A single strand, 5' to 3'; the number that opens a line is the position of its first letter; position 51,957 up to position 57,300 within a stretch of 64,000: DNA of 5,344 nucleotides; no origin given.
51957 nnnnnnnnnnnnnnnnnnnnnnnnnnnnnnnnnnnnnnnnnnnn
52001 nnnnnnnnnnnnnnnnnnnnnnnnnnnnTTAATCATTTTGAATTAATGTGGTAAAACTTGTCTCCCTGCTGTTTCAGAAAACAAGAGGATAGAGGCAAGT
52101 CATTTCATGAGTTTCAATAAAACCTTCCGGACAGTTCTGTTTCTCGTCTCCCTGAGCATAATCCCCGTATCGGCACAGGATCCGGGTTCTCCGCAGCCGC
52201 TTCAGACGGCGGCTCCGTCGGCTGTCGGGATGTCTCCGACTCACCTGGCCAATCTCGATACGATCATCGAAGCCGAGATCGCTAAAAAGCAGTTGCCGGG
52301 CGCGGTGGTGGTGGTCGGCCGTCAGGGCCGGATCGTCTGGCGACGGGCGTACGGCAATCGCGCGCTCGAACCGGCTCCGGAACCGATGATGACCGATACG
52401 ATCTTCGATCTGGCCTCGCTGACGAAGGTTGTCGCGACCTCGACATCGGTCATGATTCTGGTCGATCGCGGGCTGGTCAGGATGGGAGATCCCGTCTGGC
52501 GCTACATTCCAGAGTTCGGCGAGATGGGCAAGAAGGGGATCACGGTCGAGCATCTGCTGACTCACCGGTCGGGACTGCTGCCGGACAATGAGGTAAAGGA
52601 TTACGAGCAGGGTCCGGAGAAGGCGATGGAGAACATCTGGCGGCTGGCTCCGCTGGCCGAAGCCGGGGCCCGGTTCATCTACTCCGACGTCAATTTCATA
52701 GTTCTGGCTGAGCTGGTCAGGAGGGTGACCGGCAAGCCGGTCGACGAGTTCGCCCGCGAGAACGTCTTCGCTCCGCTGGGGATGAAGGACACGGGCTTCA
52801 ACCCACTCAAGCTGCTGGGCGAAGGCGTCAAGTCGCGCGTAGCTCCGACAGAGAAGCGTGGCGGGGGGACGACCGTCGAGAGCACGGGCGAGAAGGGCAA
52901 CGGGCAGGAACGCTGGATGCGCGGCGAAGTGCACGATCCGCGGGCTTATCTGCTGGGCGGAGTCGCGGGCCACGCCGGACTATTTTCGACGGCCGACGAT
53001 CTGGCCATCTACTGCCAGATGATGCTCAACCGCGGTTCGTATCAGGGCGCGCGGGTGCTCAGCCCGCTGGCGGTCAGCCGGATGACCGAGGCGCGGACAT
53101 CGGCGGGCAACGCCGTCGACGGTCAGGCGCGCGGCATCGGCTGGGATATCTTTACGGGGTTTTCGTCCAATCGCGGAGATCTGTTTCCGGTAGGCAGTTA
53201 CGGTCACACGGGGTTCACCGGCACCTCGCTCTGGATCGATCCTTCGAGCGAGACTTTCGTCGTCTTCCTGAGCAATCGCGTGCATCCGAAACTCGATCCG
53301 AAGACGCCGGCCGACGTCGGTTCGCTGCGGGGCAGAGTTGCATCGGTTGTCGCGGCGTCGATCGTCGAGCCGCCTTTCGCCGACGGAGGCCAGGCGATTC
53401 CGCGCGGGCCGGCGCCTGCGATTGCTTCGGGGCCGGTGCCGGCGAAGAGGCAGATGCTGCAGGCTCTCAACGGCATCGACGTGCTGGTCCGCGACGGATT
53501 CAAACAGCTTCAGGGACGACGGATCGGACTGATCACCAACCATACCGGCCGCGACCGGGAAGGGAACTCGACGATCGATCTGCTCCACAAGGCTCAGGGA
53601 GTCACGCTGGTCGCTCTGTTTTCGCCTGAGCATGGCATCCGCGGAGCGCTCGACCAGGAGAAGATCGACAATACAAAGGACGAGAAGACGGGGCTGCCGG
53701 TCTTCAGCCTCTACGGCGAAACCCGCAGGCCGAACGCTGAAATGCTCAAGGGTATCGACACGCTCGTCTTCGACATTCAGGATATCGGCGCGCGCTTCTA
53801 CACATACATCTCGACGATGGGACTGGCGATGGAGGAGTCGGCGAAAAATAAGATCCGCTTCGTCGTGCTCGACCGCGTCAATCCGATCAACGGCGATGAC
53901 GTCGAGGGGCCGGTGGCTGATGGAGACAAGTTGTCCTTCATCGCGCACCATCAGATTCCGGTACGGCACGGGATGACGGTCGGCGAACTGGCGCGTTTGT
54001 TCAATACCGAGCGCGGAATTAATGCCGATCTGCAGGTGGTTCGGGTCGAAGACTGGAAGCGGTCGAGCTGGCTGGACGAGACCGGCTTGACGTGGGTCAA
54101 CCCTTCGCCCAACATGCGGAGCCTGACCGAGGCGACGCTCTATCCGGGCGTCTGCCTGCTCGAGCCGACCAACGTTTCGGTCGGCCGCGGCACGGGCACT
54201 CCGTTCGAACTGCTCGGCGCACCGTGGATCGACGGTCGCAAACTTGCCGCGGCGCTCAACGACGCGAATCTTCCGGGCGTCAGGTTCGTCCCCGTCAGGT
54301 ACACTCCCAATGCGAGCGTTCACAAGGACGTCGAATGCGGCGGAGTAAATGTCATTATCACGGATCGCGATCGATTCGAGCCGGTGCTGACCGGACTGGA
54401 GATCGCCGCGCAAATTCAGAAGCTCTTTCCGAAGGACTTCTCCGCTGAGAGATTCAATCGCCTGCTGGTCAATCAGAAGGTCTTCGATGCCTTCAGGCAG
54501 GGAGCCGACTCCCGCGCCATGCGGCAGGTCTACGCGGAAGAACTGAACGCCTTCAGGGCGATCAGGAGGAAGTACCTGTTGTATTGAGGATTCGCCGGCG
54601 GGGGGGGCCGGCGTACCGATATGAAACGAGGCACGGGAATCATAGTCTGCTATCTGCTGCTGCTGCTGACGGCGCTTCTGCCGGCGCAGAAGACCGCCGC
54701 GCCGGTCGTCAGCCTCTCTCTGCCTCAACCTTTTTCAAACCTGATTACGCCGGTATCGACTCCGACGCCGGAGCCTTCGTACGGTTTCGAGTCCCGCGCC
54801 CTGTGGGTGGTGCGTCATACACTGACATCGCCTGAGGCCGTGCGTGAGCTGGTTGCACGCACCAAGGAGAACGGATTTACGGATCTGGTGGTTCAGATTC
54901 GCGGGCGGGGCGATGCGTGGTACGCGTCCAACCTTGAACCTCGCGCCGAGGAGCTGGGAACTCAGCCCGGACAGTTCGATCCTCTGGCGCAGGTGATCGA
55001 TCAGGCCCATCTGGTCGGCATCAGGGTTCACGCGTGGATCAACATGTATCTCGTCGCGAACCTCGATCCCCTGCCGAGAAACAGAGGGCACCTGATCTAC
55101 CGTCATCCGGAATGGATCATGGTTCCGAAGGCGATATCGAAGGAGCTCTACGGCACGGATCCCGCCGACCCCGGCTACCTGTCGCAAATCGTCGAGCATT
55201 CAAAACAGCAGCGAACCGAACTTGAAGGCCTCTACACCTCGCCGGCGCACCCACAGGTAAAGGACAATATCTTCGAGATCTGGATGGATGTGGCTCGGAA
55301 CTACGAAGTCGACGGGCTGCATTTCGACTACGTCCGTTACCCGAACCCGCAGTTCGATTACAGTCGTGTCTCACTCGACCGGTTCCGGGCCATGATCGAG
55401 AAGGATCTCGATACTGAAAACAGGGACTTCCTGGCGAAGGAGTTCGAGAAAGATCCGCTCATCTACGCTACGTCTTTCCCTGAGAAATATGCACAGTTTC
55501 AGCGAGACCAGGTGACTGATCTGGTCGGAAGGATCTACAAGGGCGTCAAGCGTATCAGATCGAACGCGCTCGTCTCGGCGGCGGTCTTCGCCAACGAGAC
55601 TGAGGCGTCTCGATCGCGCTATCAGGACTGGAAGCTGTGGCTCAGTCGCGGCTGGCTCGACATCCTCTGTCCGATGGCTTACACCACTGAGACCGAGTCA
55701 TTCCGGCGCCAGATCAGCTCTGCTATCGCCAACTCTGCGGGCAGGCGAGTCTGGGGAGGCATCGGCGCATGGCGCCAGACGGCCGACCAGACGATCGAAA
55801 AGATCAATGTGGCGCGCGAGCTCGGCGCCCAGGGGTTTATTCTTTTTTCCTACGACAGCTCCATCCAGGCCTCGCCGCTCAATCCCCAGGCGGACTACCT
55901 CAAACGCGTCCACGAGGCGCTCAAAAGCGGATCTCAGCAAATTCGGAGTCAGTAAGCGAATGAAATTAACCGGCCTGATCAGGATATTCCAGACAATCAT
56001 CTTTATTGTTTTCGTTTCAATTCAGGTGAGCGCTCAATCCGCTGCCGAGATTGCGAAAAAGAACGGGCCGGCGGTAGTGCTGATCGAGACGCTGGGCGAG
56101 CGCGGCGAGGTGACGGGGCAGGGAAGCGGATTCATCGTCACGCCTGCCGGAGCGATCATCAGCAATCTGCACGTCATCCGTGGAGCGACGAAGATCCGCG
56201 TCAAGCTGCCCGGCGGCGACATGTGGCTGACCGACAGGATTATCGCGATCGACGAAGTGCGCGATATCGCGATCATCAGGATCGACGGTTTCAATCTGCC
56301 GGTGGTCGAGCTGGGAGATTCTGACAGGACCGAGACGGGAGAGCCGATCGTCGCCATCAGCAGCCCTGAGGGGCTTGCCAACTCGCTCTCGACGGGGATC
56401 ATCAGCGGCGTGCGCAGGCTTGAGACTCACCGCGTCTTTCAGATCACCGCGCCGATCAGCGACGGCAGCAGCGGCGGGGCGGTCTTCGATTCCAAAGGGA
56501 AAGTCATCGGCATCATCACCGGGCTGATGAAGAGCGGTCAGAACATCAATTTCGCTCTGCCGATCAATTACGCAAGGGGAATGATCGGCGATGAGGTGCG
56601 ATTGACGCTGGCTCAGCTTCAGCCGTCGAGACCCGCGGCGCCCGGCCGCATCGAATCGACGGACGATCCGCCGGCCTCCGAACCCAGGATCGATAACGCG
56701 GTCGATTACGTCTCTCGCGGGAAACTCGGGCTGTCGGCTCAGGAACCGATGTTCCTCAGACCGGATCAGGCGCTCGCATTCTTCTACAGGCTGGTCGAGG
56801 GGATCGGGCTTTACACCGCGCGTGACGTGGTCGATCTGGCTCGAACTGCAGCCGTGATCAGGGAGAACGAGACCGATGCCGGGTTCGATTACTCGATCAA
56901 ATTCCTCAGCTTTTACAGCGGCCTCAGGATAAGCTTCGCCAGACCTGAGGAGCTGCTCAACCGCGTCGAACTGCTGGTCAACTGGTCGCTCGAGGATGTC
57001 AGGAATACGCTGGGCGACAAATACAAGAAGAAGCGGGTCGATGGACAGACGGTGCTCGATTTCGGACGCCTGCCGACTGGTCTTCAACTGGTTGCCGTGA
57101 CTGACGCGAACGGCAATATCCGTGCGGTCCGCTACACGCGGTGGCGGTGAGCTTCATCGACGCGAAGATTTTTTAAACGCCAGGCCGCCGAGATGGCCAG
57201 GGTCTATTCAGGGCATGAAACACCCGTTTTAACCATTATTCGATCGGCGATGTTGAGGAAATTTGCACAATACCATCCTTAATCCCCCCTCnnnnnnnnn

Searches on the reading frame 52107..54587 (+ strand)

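Call 40: search_protein_families(library=pfam, proteins=[window:52107-54587:+], max_evalue=0.00001)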
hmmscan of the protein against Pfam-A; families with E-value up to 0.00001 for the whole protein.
window:52107-54587:+ (826 aa): 3 families
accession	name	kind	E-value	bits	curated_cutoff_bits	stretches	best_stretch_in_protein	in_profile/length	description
PF07075.17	NamZ_N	-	1e-84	283.4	26.9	1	473-673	1-202/203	Exo-beta-N-acetylmuramidase NamZ, N-terminal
PF00144.29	Beta-lactamase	-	1.6e-69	235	27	1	50-398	1-318/329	Beta-lactamase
PF20732.2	NamZ_C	-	2.7e-47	161.8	25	1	678-826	2-152/152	Exo-beta-N-acetylmuramidase NamZ, C-terminal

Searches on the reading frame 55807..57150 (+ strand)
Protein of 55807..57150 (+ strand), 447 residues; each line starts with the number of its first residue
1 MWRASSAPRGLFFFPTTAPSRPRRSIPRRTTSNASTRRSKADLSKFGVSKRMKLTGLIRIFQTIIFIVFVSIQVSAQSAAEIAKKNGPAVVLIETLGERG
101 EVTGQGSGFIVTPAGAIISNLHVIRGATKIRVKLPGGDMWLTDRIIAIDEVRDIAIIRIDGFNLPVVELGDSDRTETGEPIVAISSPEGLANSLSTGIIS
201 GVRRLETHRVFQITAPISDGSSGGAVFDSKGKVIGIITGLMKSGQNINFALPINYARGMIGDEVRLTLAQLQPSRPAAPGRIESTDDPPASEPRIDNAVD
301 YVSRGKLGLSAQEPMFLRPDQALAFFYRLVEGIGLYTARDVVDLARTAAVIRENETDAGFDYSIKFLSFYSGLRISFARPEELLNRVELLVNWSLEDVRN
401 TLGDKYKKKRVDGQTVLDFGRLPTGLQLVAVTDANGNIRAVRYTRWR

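Call 20: search_protein_families(library=pfam, proteins=[window:55807-57150:+])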
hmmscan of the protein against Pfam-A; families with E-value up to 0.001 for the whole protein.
window:55807-57150:+ (447 aa): 2 families
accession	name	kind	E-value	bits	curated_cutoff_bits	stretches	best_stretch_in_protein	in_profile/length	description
PF13365.12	Trypsin_2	-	3e-28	99.8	27.6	1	106-236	1-144/144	Trypsin-like peptidase domain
PF00089.32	Trypsin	-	0.0003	21.1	20.6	1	107-256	28-216/220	Trypsin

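Call 41: find_homologous_proteins(query=window:55807-57150:+, max_evalue=1e-40)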
Query window:55807-57150:+ (447 aa): 315 proteins with E <= 1e-40 among 8000 candidates; the best 120 are listed.
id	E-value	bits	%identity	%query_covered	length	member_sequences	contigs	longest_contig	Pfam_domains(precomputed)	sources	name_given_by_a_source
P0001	6.2e-246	834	96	89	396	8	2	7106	PF13365.13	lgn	-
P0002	2.1e-185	635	76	84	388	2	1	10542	PF13365.13,PF00089.33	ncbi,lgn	-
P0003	2.0e-180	618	73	87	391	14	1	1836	PF13365.13,PF00089.33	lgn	-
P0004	1.6e-150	520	62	87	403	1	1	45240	PF13365.13,PF00089.33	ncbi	-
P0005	7.7e-147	508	59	87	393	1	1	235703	PF13365.13,PF00089.33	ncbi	ncbi:MAG: S1C family serine protease [Blastocatellales bacterium]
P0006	1.3e-146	507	59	87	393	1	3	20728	PF13365.13,PF00089.33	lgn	-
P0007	2.0e-146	506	59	87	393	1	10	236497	PF13365.13,PF00089.33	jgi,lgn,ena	-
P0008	6.1e-145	502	58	87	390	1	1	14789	PF13365.13,PF00089.33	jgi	jgi:hypothetical protein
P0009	1.1e-144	501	57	87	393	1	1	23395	PF13365.13,PF00089.33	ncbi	-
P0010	1.7e-144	500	61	83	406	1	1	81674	PF13365.13,PF00089.33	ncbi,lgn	-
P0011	2.0e-144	500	58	86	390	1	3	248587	PF13365.13,PF00089.33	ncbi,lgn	-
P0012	2.7e-144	499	57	86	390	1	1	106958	PF13365.13,PF00089.33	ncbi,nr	ncbi:MAG: trypsin-like peptidase domain-containing protein [Acidobacteriota bacterium]|nr:trypsin-li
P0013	3.0e-144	499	57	87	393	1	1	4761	PF13365.13,PF00089.33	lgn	-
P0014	4.2e-144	499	58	83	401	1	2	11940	PF13365.13,PF00089.33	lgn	-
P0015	8.7e-144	498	59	87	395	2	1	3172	PF13365.13,PF00089.33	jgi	jgi:hypothetical protein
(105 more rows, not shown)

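Call 42: find_encoding_contigs(protein=P0001, flank=6000, max_places=4)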
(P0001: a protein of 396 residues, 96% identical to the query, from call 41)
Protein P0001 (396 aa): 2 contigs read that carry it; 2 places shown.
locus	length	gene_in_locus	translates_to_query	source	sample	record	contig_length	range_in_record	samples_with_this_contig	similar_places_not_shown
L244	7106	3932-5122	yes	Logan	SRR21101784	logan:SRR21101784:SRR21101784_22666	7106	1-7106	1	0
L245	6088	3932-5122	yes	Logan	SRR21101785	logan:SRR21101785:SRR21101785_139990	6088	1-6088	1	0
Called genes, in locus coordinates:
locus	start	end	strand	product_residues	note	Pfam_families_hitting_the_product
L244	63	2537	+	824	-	PF00144:Beta-lactamase, PF07075:NamZ_N, PF20732:NamZ_C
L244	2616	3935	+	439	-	PF02638:GHL10, PF13200:DUF4015 (weak)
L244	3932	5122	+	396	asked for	PF13365:Trypsin_2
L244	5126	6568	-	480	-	-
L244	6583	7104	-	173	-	?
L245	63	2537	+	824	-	PF00144:Beta-lactamase, PF07075:NamZ_N, PF20732:NamZ_C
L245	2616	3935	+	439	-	PF02638:GHL10, PF13200:DUF4015 (weak)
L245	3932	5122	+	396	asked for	PF13365:Trypsin_2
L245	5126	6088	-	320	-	?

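Call 43: find_encoding_contigs(protein=P0002, flank=6000, max_places=3)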
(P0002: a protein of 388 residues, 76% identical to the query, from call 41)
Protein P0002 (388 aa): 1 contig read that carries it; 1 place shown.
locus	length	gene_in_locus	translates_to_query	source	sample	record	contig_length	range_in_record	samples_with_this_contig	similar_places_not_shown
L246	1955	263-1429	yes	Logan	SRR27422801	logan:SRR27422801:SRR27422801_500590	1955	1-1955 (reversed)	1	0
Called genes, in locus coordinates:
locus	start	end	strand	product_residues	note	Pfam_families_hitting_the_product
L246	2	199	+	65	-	?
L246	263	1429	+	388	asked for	PF00089:Trypsin (weak), PF13365:Trypsin_2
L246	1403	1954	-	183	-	?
